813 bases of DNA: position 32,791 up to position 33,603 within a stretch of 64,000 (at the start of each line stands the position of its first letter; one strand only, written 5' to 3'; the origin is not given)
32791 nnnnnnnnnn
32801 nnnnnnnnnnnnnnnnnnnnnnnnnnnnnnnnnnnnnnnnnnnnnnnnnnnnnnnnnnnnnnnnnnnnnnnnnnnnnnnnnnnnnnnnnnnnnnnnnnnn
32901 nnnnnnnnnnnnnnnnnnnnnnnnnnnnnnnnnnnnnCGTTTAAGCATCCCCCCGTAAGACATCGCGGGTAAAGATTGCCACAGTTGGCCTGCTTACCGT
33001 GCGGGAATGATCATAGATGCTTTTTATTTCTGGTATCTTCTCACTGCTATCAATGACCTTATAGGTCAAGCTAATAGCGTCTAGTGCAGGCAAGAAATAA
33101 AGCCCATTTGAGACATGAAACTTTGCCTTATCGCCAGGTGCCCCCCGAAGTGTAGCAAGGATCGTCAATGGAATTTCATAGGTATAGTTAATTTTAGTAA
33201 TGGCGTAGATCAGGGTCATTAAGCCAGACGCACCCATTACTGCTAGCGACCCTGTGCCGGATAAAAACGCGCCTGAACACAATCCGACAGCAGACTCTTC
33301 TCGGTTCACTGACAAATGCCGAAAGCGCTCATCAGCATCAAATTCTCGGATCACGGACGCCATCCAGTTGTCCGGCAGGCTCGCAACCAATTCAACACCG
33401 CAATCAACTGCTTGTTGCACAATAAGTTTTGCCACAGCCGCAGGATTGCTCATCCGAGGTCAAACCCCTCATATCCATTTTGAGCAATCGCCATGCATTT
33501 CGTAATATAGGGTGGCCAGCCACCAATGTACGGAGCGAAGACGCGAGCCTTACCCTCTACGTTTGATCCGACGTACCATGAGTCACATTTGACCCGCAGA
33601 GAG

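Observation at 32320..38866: Operon coupling a Baeyer-Villiger monooxygenase to a split ThDP-dependent (ComD/ComE-like) decarboxylase, with cupin, ABC1 kinase and PepF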

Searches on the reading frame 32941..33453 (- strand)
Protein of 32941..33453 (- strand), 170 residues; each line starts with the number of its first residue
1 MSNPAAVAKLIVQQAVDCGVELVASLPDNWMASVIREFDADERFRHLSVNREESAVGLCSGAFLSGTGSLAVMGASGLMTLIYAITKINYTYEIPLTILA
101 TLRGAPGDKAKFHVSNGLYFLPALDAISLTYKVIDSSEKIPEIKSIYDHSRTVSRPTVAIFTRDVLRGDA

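Call 3: search_protein_families(library=pfam, proteins=[window:32941-33453:-])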
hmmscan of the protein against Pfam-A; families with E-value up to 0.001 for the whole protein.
window:32941-33453:- (170 aa): 1 family
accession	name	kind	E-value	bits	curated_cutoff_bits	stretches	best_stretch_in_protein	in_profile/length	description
PF02776.23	TPP_enzyme_N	-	6.6e-05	23.1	26.8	1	7-105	3-102/119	Thiamine pyrophosphate enzyme, N-terminal TPP binding domain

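Call 4: search_protein_families(library=ncbifam, proteins=[window:32941-33453:-])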
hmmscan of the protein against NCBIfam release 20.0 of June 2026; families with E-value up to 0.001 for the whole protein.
window:32941-33453:- (170 aa): 2 families
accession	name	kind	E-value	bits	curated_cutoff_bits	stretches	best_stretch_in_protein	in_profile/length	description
TIGR03845.1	sulfopyru_alph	equivalog_domain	6.5e-26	91.2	147.95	1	11-163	4-157/160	sulfopyruvate decarboxylase subunit alpha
TIGR03297.1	Ppyr-DeCO2ase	equivalog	1.2e-16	60.7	312.5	1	19-166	1-155/360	phosphonopyruvate decarboxylase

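Call 8: find_homologous_proteins(query=window:32941-33453:-)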
Query window:32941-33453:- (170 aa): 1446 proteins with E <= 0.001 among 1533 candidates; the best 120 are listed.
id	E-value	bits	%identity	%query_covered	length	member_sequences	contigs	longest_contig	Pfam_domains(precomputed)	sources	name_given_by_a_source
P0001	1.5e-102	358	98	100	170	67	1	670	-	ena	-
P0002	2.0e-88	312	87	96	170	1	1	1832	PF02776.24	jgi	jgi:sulfopyruvate decarboxylase subunit alpha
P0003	3.1e-88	311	83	100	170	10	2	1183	PF02776.24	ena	-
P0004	6.8e-88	310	82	100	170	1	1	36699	-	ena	-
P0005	1.2e-87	309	82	100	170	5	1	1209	-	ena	-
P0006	3.6e-87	308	84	100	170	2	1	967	PF02776.24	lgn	-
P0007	5.6e-87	307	81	100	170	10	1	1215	PF02776.24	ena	-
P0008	7.7e-87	307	81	100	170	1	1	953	PF02776.24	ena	-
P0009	8.3e-87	307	82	100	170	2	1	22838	-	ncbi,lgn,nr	ncbi:MAG: hypothetical protein VX700_08600 [Pseudomonadota bacterium]|nr:hypothetical protein [Pseud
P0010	1.2e-86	306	82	100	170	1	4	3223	-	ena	-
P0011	1.4e-86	306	81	100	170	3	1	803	PF02776.24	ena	-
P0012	4.2e-86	304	82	100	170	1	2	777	-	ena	-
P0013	5.2e-86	304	81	100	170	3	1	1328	-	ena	-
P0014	2.6e-85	302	80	100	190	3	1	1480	PF02776.24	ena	-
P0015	5.5e-85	301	80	100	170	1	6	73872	PF02776.24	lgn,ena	-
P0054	2.0e-70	253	68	100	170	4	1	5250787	PF02776.24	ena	-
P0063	3.5e-66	240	64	95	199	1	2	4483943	-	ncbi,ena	-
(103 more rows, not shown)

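Call 9: find_encoding_contigs(protein=P0015, flank=10000, max_places=3)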
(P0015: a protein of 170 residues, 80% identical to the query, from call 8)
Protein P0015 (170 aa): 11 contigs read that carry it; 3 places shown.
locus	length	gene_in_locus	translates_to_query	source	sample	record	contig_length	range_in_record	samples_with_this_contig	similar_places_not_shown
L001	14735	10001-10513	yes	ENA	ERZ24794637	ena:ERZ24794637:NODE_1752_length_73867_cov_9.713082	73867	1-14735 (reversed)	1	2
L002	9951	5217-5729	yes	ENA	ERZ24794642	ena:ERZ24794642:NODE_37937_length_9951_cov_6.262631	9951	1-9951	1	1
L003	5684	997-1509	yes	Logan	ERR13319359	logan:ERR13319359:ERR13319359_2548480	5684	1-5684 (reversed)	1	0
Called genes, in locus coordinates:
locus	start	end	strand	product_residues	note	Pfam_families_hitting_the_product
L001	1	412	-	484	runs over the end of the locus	PF00224:PK, PF02887:PK_C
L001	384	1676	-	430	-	PF13660:DUF4147, PF05161:MOFRL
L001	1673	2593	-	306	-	PF00892:EamA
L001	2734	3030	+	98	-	PF06844:DUF1244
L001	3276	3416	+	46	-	-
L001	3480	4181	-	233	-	PF00106:adh_short, PF23441:SDR (weak), PF13561:adh_short_C2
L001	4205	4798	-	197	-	PF04972:BON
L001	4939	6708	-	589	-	PF00501:AMP-binding, PF23562:AMP-binding_C_3 (weak)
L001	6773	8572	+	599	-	PF08439:Peptidase_M3_N, PF01432:Peptidase_M3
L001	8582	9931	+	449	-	PF03109:ABC1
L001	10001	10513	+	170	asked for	PF02776:TPP_enzyme_N (weak)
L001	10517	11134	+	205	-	PF02775:TPP_enzyme_C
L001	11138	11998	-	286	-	PF01436:NHL (faint), PF08450:SGL (faint), PF10282:Lactonase (weak)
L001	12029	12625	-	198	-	PF00300:His_Phos_1 (weak)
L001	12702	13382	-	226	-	PF01738:DLH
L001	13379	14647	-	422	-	PF00202:Aminotran_3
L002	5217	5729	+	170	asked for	PF02776:TPP_enzyme_N (weak)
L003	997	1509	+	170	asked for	PF02776:TPP_enzyme_N (weak)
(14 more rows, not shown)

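Call 10: find_encoding_contigs(protein=P0054, flank=10000, max_places=3)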
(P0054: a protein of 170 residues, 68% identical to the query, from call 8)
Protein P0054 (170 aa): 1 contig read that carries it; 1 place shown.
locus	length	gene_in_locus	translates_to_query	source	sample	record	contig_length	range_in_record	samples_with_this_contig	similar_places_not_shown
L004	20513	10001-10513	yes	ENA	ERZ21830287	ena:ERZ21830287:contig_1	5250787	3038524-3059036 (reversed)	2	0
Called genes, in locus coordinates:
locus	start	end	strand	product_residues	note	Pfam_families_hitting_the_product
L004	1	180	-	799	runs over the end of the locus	PF01315:Ald_Xan_dh_C, PF02738:MoCoBD_1, PF20256:MoCoBD_2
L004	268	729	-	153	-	-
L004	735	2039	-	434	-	PF00174:Oxidored_molyb, PF03404:Mo-co_dimer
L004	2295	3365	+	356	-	-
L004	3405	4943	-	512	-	PF02661:Fic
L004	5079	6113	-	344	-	PF12281:NTP_transf_8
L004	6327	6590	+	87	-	-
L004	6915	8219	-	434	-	PF06808:DctM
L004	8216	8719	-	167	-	PF04290:DctQ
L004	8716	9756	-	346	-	PF03480:DctP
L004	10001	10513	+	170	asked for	PF02776:TPP_enzyme_N (faint)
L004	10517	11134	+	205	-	PF02775:TPP_enzyme_C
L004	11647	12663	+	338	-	PF00497:SBP_bac_3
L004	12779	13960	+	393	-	PF00528:BPD_transp_1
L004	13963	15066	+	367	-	PF00528:BPD_transp_1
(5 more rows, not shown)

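Call 11: find_encoding_contigs(protein=P0063, flank=10000, max_places=3)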
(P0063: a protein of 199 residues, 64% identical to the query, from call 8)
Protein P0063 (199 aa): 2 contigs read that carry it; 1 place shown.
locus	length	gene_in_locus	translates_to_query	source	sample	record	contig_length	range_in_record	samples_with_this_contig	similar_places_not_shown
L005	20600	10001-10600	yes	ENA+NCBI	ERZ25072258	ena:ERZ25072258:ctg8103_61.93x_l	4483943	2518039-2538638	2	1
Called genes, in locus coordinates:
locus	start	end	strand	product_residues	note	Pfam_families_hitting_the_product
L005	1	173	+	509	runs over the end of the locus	PF01979:Amidohydro_1, PF07969:Amidohydro_3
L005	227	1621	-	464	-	PF02233:PNTB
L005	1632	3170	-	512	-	PF05222:AlaDh_PNT_N, PF01262:AlaDh_PNT_C, PF12769:PNTB_4TM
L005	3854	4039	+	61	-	-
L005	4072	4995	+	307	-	PF08240:ADH_N, PF00107:ADH_zinc_N, PF13602:ADH_zinc_N_2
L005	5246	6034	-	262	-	PF02463:SMC_N (weak), PF00005:ABC_tran, PF09818:ABC_ATPase (faint), PF13401:AAA_22 (faint), PF13304:AAA_21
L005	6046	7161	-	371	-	PF00528:BPD_transp_1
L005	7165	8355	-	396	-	PF00528:BPD_transp_1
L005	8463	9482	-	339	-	PF00497:SBP_bac_3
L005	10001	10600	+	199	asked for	-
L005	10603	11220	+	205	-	PF02775:TPP_enzyme_C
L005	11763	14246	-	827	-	PF00593:TonB_dep_Rec_b-barrel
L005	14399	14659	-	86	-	-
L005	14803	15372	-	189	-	PF11136:DUF2889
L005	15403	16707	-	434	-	PF01595:CNNM, PF00571:CBS (weak), PF03471:CorC_HlyC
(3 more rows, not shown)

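Call 14: find_related_loci(query=A1, collection=genome_contigs, flank=10000)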
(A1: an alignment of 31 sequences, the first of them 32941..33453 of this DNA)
Query A1 (170 aa) in genome_contigs; peptide patterns used: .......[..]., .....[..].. (x = any residue, [..] = any of these).
264 stretches matched a pattern; 212 encode a relative of the query (tblastn E <= 1e-3); the best 80 are kept; 80 distinct loci.
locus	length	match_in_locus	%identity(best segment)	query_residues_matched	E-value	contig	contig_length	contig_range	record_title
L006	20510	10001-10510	81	1-170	2e-94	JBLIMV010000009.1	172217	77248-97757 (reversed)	MAG: Paracoccaceae bacterium isolate 3300053785_58 Ga0535658_0000035, whole genome shotgun sequence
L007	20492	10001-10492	85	7-170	5e-94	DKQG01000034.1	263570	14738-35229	MAG TPA_asm: Alphaproteobacteria bacterium UBA7314 UBA7314_contig_874, whole genome shotgun sequence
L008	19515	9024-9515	85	7-170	6e-94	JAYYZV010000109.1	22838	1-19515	MAG: Pseudomonadota bacterium isolate XB_MAG1168 DB_MAG1168_0109, whole genome shotgun sequence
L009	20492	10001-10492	85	7-170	4e-93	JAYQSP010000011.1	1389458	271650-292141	MAG: Alphaproteobacteria bacterium isolate SD3109_NP_metabta_bins_sspec.tsv.241 contig_8007_pilon, whole genome shotgun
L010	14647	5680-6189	81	1-170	6e-92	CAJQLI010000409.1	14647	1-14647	MAG: uncultured Alphaproteobacteria bacterium isolate 0.2_20180522_Bin_156_sub_1 genome assembly, contig: c_000000005674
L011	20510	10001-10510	80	1-170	2e-91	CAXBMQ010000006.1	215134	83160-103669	MAG TPA_asm: uncultured Rhodospirillaceae bacterium isolate ERR2762121_concoct_63 genome assembly, contig: ERZ3421540.14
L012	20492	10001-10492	81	7-170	2e-90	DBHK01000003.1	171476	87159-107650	MAG TPA_asm: Alphaproteobacteria bacterium UBA830 UBA830_contig_2429, whole genome shotgun sequence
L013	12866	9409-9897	82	8-170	6e-90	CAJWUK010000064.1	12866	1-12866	MAG TPA_asm: uncultured Alphaproteobacteria bacterium isolate ERR599097_bin.30_MetaBAT_v2.12.1_MAG genome assembly, cont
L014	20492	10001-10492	82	7-170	1e-89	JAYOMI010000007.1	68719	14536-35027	MAG: Rhodospirillaceae bacterium isolate 139571_S172_concoct_bins.tsv.189 NODE_297_length_68719_cov_5.087542, whole geno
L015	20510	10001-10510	78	1-170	5e-89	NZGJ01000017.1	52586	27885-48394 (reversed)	MAG: Rhodospirillaceae bacterium isolate MED687 119594, whole genome shotgun sequence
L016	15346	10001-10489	80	7-169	9e-89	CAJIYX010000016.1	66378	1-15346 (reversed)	MAG: Alphaproteobacteria bacterium UBA830 isolate FRAM18_bin083 genome assembly, contig: FRAM17_bin083-16, whole genome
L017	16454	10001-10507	76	1-169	7e-87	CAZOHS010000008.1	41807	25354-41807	MAG TPA_asm: uncultured Rhodospirillaceae bacterium isolate SRP092796_co6_81 genome assembly, contig: NODE_522_length_41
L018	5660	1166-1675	71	1-170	9e-83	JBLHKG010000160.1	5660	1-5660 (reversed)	MAG: Alphaproteobacteria bacterium isolate 3300054698_176 Ga0535670_0033518, whole genome shotgun sequence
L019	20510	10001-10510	67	1-170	1e-76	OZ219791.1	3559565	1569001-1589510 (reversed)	MAG: Alphaproteobacteria bacterium isolate 4aa964e7-24f9-441d-afed-b3d47d4a9029 genome assembly, chromosome: 2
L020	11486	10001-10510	67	1-170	9e-76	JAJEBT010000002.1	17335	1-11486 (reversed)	MAG: Alphaproteobacteria bacterium isolate jk18x9bins.50 k141_398434, whole genome shotgun sequence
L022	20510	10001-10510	62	1-170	7e-72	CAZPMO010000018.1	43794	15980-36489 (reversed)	MAG TPA_asm: uncultured Rhodospirillaceae bacterium isolate SRP200020_co5_379 genome assembly, contig: NODE_1220_length_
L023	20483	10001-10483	65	7-167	2e-70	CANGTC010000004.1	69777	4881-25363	MAG: Beijerinckiaceae bacterium isolate Jr-7aug17-61 genome assembly, contig: Jr-7aug17-C537, whole genome shotgun seque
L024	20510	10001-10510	73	1-170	2e-85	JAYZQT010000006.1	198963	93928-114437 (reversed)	MAG: Pseudomonadota bacterium isolate XB_MAG43 DB_MAG43_0006, whole genome shotgun sequence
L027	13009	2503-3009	60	1-169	2e-69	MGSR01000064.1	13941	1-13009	MAG: Deltaproteobacteria bacterium RIFCSPLOWO2_12_FULL_60_16 rifcsplowo2_12_scaffold_22522, whole genome shotgun sequenc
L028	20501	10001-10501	62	2-168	8e-69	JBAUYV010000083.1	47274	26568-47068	MAG: Xanthobacteraceae bacterium isolate MFD06940_ilm_asm_bin18 k127_321163, whole genome shotgun sequence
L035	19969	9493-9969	62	11-169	2e-67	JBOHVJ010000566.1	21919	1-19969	MAG: Candidatus Binatia bacterium isolate M3-S_metawrap_bin.153 k127_3432354, whole genome shotgun sequence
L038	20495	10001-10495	60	4-168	4e-67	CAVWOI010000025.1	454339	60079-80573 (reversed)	MAG: uncultured Alphaproteobacteria bacterium isolate MFD00964.bin.3.426 genome assembly, contig: contig_3867, whole gen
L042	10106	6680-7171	60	5-168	1e-66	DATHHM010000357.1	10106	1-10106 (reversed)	MAG TPA_asm: Xanthobacteraceae bacterium isolate SMAG_U12500 k141_71854, whole genome shotgun sequence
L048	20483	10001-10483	62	8-168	4e-66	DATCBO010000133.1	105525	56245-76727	MAG TPA_asm: Xanthobacteraceae bacterium isolate SMAG_U7675 k141_239174, whole genome shotgun sequence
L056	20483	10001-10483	61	8-168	1e-65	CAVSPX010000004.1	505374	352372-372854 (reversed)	MAG: uncultured Alphaproteobacteria bacterium isolate MFD03044.bin.1.7 genome assembly, contig: contig_14483, whole geno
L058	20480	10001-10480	62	8-167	1e-65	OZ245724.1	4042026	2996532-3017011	MAG: Burkholderiaceae bacterium isolate d4fdec3a-b659-4ed7-a2d6-18b92d11525b genome assembly, chromosome: 1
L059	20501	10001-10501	62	1-167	7e-66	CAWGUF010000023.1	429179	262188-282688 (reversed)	MAG: uncultured Alphaproteobacteria bacterium isolate MFD09779.bin.1.281 genome assembly, contig: contig_57670, whole ge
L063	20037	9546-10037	60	5-168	1e-65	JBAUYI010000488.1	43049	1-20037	MAG: Xanthobacteraceae bacterium isolate MFD10067_ilm_asm_bin34 k127_209389, whole genome shotgun sequence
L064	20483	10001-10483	63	7-167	1e-65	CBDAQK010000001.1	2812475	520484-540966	MAG: Acetobacteraceae bacterium isolate 6be019d5-00d0-4b75-9fb2-9a05a960ee6d genome assembly, contig: contig_1, whole ge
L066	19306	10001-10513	60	1-170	6e-66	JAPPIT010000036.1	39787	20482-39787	MAG: Defluviicoccus sp. isolate RHO2_bin_2 NODE_1511_length_39787_cov_60.184763, whole genome shotgun sequence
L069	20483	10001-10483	61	8-168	2e-65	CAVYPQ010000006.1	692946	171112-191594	MAG: uncultured Alphaproteobacteria bacterium isolate MFD05512.bin.2.185 genome assembly, contig: contig_18263, whole ge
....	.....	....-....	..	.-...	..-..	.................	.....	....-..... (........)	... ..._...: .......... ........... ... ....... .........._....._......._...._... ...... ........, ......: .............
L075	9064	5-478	62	11-168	5e-65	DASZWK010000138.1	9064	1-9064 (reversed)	MAG TPA_asm: Xanthobacteraceae bacterium isolate SMAG_U6155 k141_866905, whole genome shotgun sequence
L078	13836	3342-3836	60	6-170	5e-65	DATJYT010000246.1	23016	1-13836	MAG TPA_asm: Xanthobacteraceae bacterium isolate SMAG_U15159 k141_3403391, whole genome shotgun sequence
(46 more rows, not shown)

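Call 19: search_protein_families(library=pfam, proteins=[L042:4273-6672:+, L063:6368-7120:+, L042:7856-8899:-, L015:12182-13453:-, L059:16113-16889:+, L011:14584-15627:-, L064:17575-18384:+, L009:14807-15994:+, L028:15039-16760:-, L069:18964-19953:+])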
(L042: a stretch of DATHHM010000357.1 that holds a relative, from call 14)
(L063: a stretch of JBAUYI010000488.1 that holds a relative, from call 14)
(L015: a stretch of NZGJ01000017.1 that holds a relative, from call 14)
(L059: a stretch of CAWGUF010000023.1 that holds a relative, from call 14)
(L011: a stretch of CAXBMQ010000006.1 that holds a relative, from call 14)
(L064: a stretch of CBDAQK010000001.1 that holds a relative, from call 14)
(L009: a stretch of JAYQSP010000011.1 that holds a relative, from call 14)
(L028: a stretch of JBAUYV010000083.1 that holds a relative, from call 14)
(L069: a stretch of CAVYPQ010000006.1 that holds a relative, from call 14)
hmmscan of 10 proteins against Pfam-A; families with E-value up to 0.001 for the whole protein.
L042:4273-6672:+ (799 aa): 3 families
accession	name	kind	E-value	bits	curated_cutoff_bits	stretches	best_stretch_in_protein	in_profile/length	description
PF20256.3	MoCoBD_2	-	1.9e-84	284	27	1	440-727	2-283/283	Molybdopterin cofactor-binding domain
PF02738.23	MoCoBD_1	-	6e-74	248.7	27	1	163-412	1-244/244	Molybdopterin cofactor-binding domain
PF01315.27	Ald_Xan_dh_C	-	3.2e-24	85.8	31.3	1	28-147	2-110/110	Aldehyde oxidase and xanthine dehydrogenase, a/b hammerhead domain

L063:6368-7120:+ (250 aa): 1 family
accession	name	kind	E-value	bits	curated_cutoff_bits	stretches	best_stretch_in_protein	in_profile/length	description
PF00596.27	Aldolase_II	-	1.2e-36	126.8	22.2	1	19-194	3-182/183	Class II Aldolase and Adducin N-terminal domain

L042:7856-8899:- (347 aa): 1 family
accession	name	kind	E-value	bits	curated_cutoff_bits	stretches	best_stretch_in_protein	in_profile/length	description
PF03401.19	TctC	-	1.5e-16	61.2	27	1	62-331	2-265/274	Tripartite tricarboxylate transporter family receptor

L015:12182-13453:- (423 aa): 1 family
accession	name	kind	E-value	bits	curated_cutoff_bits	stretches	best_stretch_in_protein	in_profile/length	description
PF00202.27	Aminotran_3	-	4.9e-111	371.7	30.5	1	19-412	7-403/403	Aminotransferase class-III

L059:16113-16889:+ (258 aa): 1 family
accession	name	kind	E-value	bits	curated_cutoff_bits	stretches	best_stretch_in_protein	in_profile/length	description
PF00528.27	BPD_transp_1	-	1.3e-25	90.7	26.4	1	76-245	1-178/184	Binding-protein-dependent transport system inner membrane component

L011:14584-15627:- (347 aa): 2 families
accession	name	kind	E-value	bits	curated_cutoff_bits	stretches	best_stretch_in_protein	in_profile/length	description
PF06968.18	BATS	-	9.7e-27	93.4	22.2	1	242-332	1-87/88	Biotin and Thiamin Synthesis associated domain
PF04055.27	Radical_SAM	-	2.2e-23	83.7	29.5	1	70-230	2-165/166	Radical SAM superfamily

L064:17575-18384:+ (269 aa): 2 families
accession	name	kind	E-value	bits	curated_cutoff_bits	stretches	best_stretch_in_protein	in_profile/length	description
PF00005.33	ABC_tran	-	2.9e-32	112.6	25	1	33-170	3-136/137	ABC transporter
PF13304.12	AAA_21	-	1.8e-05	25.4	27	0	136-203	231-300/304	AAA domain, putative AbiEii toxin, Type IV TA system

L009:14807-15994:+ (395 aa): 4 families
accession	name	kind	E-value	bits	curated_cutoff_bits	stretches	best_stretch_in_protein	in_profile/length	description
PF00155.27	Aminotran_1_2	-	1e-54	186.5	19.7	1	43-379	2-361/361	Aminotransferase class I and II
PF01053.26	Cys_Met_Meta_PP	-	4.1e-05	22.8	27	1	87-213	52-177/381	Cys/Met metabolism PLP-dependent enzyme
PF00266.25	Aminotran_5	-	0.0002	20.9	21.5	1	119-214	82-180/371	Aminotransferase class-V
PF01212.27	Beta_elim_lyase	-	0.00031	20.6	27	1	83-210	28-169/288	Beta-eliminating lyase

L028:15039-16760:- (573 aa): 2 families
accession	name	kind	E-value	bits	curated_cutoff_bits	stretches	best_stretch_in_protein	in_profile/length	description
PF00920.27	ILVD_EDD_N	-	1.7e-107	359.7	27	1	49-359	1-315/316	Dihydroxy-acid/6-phosphogluconate dehydratase N-terminal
PF24877.1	ILV_EDD_C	-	1.2e-57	194.8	27.7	1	371-565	1-191/191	Dihydroxy-acid/6-phosphogluconate dehydratase C-terminal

L069:18964-19953:+ (329 aa): 1 family
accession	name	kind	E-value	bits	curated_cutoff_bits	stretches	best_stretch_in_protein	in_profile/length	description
PF03401.19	TctC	-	1.1e-70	238.8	27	1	53-325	1-273/274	Tripartite tricarboxylate transporter family receptor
